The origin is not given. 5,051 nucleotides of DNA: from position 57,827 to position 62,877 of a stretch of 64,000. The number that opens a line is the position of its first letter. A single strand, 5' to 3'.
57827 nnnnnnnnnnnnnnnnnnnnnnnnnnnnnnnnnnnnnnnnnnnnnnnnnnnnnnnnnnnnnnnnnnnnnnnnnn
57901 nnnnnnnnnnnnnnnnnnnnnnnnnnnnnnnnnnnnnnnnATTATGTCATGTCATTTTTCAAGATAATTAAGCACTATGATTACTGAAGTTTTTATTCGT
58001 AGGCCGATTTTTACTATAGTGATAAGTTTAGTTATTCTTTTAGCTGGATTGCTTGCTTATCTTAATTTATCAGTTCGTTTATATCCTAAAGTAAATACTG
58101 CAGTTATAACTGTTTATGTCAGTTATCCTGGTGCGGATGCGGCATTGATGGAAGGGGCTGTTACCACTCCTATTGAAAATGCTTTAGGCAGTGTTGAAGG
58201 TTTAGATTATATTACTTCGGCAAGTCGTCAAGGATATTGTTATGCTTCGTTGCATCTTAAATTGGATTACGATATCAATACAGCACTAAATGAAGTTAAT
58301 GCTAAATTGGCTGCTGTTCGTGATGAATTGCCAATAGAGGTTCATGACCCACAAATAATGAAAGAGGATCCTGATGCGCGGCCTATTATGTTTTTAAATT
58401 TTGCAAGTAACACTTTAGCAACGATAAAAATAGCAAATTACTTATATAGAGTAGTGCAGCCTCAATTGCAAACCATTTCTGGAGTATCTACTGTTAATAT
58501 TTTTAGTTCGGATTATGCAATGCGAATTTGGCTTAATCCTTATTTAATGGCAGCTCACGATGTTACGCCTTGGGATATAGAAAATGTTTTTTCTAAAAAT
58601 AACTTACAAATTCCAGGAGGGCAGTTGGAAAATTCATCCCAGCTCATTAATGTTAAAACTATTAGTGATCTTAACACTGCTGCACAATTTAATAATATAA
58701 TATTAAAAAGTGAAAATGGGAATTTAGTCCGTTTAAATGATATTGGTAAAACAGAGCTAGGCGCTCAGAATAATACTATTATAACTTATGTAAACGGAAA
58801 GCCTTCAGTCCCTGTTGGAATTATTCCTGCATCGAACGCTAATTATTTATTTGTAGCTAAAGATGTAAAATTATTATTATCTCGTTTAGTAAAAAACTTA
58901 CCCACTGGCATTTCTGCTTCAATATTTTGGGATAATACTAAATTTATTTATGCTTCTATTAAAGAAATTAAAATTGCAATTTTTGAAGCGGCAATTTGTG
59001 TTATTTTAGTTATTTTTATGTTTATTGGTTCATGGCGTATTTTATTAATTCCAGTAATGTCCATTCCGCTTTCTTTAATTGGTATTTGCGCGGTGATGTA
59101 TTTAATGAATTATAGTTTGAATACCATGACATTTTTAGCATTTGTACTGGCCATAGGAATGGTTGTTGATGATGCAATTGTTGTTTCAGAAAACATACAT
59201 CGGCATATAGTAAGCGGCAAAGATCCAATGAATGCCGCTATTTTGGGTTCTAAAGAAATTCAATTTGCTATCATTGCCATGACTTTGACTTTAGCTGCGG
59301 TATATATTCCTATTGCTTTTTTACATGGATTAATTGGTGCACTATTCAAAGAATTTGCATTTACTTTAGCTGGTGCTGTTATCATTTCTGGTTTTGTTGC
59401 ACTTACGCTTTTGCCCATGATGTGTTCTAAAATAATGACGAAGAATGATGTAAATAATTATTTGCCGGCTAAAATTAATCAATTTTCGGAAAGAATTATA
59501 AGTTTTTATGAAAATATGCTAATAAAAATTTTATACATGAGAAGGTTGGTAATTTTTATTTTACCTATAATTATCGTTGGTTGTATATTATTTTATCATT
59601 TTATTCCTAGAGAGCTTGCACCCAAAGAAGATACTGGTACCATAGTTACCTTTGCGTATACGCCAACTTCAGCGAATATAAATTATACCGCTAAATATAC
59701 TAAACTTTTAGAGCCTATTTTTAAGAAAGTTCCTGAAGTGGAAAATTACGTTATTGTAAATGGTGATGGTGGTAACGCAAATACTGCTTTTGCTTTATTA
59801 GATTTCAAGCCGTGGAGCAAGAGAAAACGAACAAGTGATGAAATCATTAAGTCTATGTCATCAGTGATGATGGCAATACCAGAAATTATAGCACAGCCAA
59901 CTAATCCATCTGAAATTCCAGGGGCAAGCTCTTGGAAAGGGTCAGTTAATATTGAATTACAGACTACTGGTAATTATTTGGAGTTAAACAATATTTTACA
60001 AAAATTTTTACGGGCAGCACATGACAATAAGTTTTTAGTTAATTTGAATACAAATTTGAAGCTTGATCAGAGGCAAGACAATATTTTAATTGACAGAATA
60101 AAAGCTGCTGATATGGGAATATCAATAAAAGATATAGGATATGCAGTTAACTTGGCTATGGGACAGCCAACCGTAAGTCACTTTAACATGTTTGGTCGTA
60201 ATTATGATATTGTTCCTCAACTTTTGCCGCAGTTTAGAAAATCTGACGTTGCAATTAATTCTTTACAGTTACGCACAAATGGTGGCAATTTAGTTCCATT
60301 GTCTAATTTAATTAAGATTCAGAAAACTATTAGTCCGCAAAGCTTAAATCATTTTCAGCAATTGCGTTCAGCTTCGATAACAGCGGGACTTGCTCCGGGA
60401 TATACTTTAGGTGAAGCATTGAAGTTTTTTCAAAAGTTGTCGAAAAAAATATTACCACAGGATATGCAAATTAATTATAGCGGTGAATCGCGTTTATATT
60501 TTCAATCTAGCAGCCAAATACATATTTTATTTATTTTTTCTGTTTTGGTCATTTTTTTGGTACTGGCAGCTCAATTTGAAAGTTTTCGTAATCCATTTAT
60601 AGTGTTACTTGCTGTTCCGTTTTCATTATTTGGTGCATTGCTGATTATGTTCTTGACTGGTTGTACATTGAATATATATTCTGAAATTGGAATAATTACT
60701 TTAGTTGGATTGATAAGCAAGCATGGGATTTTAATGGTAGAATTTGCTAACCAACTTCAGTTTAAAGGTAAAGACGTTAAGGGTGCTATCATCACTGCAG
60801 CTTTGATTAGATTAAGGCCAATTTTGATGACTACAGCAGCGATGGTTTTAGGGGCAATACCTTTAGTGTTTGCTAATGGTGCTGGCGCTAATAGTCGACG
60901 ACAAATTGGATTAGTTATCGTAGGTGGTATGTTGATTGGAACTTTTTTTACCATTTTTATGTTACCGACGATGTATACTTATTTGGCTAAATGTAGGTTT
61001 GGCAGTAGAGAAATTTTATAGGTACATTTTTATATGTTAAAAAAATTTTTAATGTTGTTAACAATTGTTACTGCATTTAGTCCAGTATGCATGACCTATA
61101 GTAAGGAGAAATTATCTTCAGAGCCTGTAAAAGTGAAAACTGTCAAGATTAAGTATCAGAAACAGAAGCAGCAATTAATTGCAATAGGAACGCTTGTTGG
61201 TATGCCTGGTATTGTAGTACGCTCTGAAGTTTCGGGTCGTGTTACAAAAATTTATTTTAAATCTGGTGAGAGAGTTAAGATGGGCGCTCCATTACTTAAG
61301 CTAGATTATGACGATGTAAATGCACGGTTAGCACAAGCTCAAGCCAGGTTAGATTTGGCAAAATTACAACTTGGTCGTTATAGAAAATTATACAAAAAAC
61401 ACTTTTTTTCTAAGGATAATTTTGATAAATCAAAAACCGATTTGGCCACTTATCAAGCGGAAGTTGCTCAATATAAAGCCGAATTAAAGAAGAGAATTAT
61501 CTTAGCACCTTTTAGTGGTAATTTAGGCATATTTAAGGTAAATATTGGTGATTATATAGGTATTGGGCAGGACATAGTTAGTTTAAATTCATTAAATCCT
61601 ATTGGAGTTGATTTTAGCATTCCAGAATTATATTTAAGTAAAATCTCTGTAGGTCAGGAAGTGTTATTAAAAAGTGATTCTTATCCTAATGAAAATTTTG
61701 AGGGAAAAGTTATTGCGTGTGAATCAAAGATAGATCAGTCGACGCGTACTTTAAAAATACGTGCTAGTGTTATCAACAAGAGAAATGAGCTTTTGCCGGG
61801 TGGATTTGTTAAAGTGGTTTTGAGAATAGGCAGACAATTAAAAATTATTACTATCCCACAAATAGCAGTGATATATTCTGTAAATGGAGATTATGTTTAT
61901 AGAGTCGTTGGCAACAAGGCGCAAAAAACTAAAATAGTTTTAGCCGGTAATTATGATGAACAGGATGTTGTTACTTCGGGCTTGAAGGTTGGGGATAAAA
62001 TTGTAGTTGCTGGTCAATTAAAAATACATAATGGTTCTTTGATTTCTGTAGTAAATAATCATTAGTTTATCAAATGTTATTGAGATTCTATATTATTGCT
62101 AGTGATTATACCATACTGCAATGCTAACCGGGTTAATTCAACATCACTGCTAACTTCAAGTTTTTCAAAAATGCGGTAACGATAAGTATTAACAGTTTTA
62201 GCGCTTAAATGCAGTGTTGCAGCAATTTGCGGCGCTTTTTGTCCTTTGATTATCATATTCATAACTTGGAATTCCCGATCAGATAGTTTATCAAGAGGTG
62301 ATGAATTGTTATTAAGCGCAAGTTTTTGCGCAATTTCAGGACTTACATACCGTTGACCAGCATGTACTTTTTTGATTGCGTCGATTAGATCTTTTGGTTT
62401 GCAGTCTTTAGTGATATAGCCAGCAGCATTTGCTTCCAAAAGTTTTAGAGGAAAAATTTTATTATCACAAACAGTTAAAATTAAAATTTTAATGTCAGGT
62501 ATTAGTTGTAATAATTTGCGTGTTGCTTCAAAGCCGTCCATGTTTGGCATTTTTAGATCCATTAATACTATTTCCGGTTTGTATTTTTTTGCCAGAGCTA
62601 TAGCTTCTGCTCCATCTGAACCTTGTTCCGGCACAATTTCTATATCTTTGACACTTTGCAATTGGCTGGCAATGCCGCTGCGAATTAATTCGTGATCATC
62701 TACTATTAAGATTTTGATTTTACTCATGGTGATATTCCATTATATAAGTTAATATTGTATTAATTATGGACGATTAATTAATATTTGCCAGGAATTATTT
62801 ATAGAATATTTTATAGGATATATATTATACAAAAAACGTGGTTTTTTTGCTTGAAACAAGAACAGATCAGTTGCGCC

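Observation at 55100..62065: Candidate new RiPP system: unannotated 22-aa precursor, rSAM/SPASM maturase, MFS and RND exporters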

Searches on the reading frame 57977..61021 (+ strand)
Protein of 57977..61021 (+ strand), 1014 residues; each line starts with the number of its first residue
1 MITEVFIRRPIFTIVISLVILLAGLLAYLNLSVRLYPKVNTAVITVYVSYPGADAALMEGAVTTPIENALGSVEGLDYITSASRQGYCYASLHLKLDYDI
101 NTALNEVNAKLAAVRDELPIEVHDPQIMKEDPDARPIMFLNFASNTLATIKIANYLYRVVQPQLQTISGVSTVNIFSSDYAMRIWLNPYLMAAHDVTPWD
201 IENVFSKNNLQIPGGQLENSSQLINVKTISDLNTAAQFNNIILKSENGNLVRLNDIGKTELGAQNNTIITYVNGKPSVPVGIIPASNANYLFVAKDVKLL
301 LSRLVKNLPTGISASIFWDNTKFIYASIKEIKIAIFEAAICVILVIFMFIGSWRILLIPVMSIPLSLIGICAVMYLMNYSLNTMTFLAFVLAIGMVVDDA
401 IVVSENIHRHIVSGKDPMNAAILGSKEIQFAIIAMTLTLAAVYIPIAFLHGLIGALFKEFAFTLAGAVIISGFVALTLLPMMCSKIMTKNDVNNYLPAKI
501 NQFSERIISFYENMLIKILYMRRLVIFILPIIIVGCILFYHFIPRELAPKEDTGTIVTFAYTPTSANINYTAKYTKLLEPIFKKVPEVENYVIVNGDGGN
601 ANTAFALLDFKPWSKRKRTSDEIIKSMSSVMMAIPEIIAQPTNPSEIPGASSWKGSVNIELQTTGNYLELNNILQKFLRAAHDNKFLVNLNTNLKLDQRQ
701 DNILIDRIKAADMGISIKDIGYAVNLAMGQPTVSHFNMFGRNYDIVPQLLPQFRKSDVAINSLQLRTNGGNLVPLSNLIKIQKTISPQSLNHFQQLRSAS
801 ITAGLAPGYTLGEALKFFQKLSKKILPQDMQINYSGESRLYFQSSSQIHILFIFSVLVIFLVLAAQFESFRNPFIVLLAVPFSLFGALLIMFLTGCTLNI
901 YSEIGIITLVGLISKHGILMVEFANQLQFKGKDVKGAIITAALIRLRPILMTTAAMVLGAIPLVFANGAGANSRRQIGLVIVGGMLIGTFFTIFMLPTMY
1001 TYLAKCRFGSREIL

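Call 3: search_protein_families(library=pfam, proteins=[window:57977-61021:+])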
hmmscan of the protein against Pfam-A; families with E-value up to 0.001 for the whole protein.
window:57977-61021:+ (1014 aa): 2 families
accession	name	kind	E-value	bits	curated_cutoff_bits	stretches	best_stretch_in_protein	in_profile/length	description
PF00873.25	ACR_tran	-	1.3e-278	927.3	28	1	3-1003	2-1020/1021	AcrB/AcrD/AcrF family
PF03176.21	MMPL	-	4.3e-08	32.9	20.5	2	828-1005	121-304/333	MMPL family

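Call 4: search_protein_families(library=ncbifam, proteins=[window:57977-61021:+])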
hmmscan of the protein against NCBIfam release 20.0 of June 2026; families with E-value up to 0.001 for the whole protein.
window:57977-61021:+ (1014 aa): 16 families
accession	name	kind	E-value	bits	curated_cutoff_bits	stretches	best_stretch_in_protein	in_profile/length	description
NF033617.1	RND_permease_2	subfamily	0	1097.7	1250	1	3-1004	1-1008/1009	multidrug efflux RND transporter permease subunit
NF007133.0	PRK09579.1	equivalog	1.1e-273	910.5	1763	1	2-1006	3-1005/1017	multidrug efflux RND transporter permease subunit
NF000282.2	RND_permease_1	subfamily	5.8e-248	825.7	1250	1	4-1004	2-1028/1029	multidrug efflux RND transporter permease subunit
TIGR00915.1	2A0602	subfamily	1.5e-223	744.9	940.35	1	3-1005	2-1030/1050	efflux RND transporter permease subunit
NF007798.0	PRK10503.1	equivalog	2e-170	568.6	1584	1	5-1004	15-1023/1040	MdtB/MuxB family multidrug efflux RND transporter permease subunit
NF007842.1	PRK10555.1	equivalog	2e-168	562.3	1854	1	3-1011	2-1033/1036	multidrug efflux RND transporter permease AcrD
NF007905.0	PRK10614.1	equivalog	6.4e-168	560.4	1774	1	5-1008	6-1013/1025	multidrug efflux RND transporter permease subunit MdtC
NF007131.0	PRK09577.1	equivalog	5.4e-161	537.6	1768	1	4-1003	3-1022/1045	multidrug efflux RND transporter permease subunit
NF011706.2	PRK15127.1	equivalog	2.9e-151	505.5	2150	1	4-1008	3-1033/1049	multidrug efflux RND transporter permease subunit AcrB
NF000037.1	RND_perm_OqxB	exception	3e-146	488.8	2200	1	4-1005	5-1036/1050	multidrug efflux RND transporter permease subunit OqxB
TIGR00914.1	2A0601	subfamily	3.1e-107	359.6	701.45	1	7-1005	10-1037/1051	CusA/CzcA family heavy metal efflux RND transporter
TIGR00916.1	2A0604s01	subfamily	1.2e-07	31.6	148.6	1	338-475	96-230/231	SecD/SecF family protein translocase subunit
NF009583.0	PRK13024.1-3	subfamily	2.2e-06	26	721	1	331-537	278-478/755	protein translocase subunit SecDF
TIGR01129.1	secD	equivalog_domain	4.8e-06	26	244.4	1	330-479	246-393/397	protein translocase subunit SecD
NF011315.0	PRK14726.1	equivalog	5.5e-06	24.7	1249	1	334-543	374-574/855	protein translocase subunit SecDF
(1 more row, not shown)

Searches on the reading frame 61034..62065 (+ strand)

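Call 3: search_protein_families(library=pfam, proteins=[window:61034-62065:+])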
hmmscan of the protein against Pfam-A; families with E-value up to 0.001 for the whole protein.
window:61034-62065:+ (343 aa): 2 families
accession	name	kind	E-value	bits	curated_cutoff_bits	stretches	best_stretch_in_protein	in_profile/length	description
PF16576.10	HlyD_D23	-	9.4e-26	90.8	30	1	61-259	21-214/214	Barrel-sandwich domain of CusB or HlyD membrane-fusion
PF13437.12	HlyD_3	-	1e-13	52.4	22.2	1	156-256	2-106/106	HlyD family secretion protein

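Call 4: search_protein_families(library=ncbifam, proteins=[window:61034-62065:+])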
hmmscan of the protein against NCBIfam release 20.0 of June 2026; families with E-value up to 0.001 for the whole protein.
window:61034-62065:+ (343 aa): 23 families
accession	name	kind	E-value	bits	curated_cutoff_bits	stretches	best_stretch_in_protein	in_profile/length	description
TIGR01730.1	RND_mfp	subfamily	4.6e-73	246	94.9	1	34-339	1-321/322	efflux RND transporter periplasmic adaptor subunit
NF008589.1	PRK11556.1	equivalog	1.6e-39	135.9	391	1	28-342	55-390/392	MdtA/MuxA family multidrug efflux RND transporter periplasmic adaptor subunit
TIGR00999.1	8a0102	subfamily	1.2e-35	122.9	319.3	1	89-328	19-267/271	CzcB/NccB family metal efflux transporter periplasmic adaptor subunit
NF033834.1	RND_adapt_MexA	exception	4.1e-26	92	750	1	61-336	65-357/373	multidrug efflux RND transporter periplasmic adaptor subunit MexA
NF011604.1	PRK15030.1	equivalog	2.3e-25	89.5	765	1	61-338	67-374/397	multidrug efflux RND transporter periplasmic adaptor subunit AcrA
NF007132.1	PRK09578.1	equivalog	6.1e-25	87.8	512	1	9-341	14-377/396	MexX/AxyX family multidrug efflux RND transporter periplasmic adaptor subunit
NF033138.2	RND-peri-MexC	equivalog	7e-22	78.1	625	1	30-338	36-370/375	MexC family multidrug efflux RND transporter periplasmic adaptor subunit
TIGR00998.1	8a0101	subfamily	7.2e-18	64.6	390.8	2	141-266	192-309/334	EmrA/EmrK family multidrug efflux transporter periplasmic adaptor subunit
NF007362.0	PRK09859.1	equivalog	1.7e-17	63.6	738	1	3-334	5-366/385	multidrug transporter subunit MdtE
NF000272.2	OqxA_adapt_sub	exception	1.2e-16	60.7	835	2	214-332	255-371/391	multidrug efflux RND transporter periplasmic adaptor subunit OqxA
NF008606.0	PRK11578.1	equivalog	4.7e-15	55.6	342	1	3-326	9-363/371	macrolide transporter subunit MacA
NF038010.1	ABC_adapt_DarC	equivalog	1.3e-14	53.7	450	1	151-337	228-414/417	darobactin export ABC transporter periplasmic adaptor subunit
NF002939.0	PRK03598.1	equivalog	2.4e-14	53.3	393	2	127-226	178-277/332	secretion protein HlyD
NF007303.0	PRK09783.1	subfamily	2.5e-14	52.6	390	1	60-335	129-396/414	copper/silver efflux system membrane fusion protein CusB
NF045904.1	RND-peri-MexE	equivalog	6.3e-13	48.4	714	1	19-337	23-366/390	multidrug efflux RND transporter periplasmic adaptor subunit MexE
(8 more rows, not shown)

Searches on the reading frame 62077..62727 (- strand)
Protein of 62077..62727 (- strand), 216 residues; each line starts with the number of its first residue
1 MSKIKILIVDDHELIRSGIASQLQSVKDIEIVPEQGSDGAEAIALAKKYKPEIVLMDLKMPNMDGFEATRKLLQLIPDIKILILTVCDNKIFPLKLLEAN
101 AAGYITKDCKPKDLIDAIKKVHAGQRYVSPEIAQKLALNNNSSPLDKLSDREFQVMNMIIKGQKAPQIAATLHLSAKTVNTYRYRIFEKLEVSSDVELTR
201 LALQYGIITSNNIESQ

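Call 3: search_protein_families(library=pfam, proteins=[window:62077-62727:-])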
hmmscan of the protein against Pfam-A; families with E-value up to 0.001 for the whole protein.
window:62077-62727:- (216 aa): 3 families
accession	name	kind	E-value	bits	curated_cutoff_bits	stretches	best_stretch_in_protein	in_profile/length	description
PF00072.30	Response_reg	-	2.1e-25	89.5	30.2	1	6-119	1-111/111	Response regulator receiver domain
PF00196.25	GerE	-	2.8e-19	68.9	23.5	1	147-202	2-57/57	Bacterial regulatory proteins, luxR family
PF08281.18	Sigma70_r4_2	-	6.8e-06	26.1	25.7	1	145-190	8-54/54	Sigma-70, region 4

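Call 4: search_protein_families(library=ncbifam, proteins=[window:62077-62727:-])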
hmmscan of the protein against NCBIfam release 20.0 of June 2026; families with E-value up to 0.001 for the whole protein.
window:62077-62727:- (216 aa): 100 families (the best 25 are shown)
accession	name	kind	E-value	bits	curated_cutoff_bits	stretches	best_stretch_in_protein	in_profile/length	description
NF007018.1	PRK09483.1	equivalog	1e-74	250.8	280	1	4-215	2-216/217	UvrY/SirA/GacA family response regulator transcription factor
NF052445.1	RespRegMctR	equivalog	4.4e-45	153.6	300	1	3-207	1-204/205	two-component system response regulator MctR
NF011896.0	PRK15369.1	equivalog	8.6e-43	146.4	242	1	2-207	2-209/211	two component system response regulator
NF007935.0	PRK10651.1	equivalog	2.1e-36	125.2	250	1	3-199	6-207/216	two-component system response regulator NarL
NF007685.0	PRK10360.1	equivalog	1e-35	123.3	258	1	4-201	2-191/196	response regulator transcription factor UhpA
NF007708.0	PRK10403.1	equivalog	2.4e-34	118.7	343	1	4-204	7-210/215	nitrate/nitrite response regulator protein NarP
NF047785.1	respo_reg_MadR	equivalog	2.1e-32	112.2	300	1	4-208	1-209/209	MadR family response regulator transcription factor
NF007419.0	PRK09958.1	equivalog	8.4e-29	100.6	251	1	6-204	3-200/204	acid-sensing system DNA-binding response regulator EvgA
NF007403.0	PRK09935.1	equivalog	1e-24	87.3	271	1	3-207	3-209/210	fimbria biosynthesis transcriptional regulator FimZ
NF006900.1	PRK09390.1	equivalog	6.4e-23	81.3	255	1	3-205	4-200/203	response regulator FixJ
NF001965.0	PRK00742.1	subfamily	6.1e-21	75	293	1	2-110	2-110/357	chemotaxis-specific protein-glutamate methyltransferase CheB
NF008098.0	PRK10840.1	equivalog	1.6e-19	70.3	235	1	1-199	1-202/216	response regulator transcription factor RcsB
NF041830.1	RR_TF_ErdR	exception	2.9e-19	69.6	390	1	5-201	3-204/213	response regulator transcription factor ErdR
NF041367.1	CheY_Halo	equivalog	3e-18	66.2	200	1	6-121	1-113/114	chemotaxis protein CheY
NF009206.0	PRK12555.1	subfamily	8.4e-17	61.1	342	1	4-112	1-106/340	chemotaxis-specific protein-glutamate methyltransferase CheB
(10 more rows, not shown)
